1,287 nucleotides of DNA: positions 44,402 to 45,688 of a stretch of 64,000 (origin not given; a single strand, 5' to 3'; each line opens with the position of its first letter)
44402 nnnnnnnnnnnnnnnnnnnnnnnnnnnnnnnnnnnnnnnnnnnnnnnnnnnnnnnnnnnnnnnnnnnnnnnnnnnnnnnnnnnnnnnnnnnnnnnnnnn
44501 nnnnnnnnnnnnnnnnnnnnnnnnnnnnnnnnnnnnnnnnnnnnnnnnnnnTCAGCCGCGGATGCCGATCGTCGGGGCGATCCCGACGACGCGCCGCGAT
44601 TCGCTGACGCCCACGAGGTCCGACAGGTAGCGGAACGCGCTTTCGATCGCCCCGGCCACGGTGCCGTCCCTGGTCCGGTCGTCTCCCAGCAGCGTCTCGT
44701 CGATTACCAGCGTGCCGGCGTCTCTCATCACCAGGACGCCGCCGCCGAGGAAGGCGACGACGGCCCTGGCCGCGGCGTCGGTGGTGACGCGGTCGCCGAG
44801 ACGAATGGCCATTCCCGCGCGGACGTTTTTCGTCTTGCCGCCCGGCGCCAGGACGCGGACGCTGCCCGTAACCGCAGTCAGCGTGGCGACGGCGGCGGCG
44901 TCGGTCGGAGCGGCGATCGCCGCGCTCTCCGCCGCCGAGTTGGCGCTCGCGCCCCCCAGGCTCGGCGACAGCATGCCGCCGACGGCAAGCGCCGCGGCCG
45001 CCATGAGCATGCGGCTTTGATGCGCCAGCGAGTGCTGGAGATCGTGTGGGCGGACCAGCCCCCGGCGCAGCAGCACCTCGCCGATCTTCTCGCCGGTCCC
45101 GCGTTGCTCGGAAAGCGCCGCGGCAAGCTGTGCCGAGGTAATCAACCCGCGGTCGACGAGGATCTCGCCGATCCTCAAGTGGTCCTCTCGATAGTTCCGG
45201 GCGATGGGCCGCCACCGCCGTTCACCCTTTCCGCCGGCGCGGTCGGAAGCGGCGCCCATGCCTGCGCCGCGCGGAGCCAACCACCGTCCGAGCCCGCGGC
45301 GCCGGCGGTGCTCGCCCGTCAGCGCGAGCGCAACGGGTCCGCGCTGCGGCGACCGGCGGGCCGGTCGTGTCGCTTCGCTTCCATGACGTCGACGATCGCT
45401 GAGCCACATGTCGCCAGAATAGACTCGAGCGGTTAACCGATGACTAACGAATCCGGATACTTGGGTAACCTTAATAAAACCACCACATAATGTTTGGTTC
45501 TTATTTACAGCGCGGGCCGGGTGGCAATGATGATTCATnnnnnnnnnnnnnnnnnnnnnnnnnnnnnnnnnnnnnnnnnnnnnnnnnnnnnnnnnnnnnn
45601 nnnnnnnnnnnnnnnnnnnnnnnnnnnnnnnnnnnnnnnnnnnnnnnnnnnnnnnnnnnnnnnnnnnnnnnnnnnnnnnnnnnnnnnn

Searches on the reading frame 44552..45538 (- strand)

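Call 79: search_protein_families(library=ncbifam, proteins=[window:44552-45538:-], max_evalue=0.1)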
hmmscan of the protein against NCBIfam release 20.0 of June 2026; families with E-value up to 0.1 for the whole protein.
window:44552-45538:- (328 aa): 5 families
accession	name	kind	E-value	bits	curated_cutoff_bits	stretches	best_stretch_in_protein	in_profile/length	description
NF053729.1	c-di-GMP_motif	domain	1.9e-18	66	38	1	122-174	1-53/53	cyclic di-GMP-binding domain-containing protein, MshE-related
NF012033.0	PRK15489.1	equivalog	1.9e-07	29.7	537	1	119-177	489-547/703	glycosyl transferase family protein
NF008411.1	PRK11234.1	equivalog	2.2e-06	26.4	1170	1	121-177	482-537/723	cyclic di-3',5'-guanylate-activated glycosyltransferase NfrB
NF033682.1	retention_LapA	subfamily_domain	4.2e-05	23.8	50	1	217-282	3-68/145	retention module-containing protein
TIGR03029.1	EpsG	equivalog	9.4e-05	21.7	313.8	1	122-179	4-61/274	chain length determinant protein tyrosine kinase EpsG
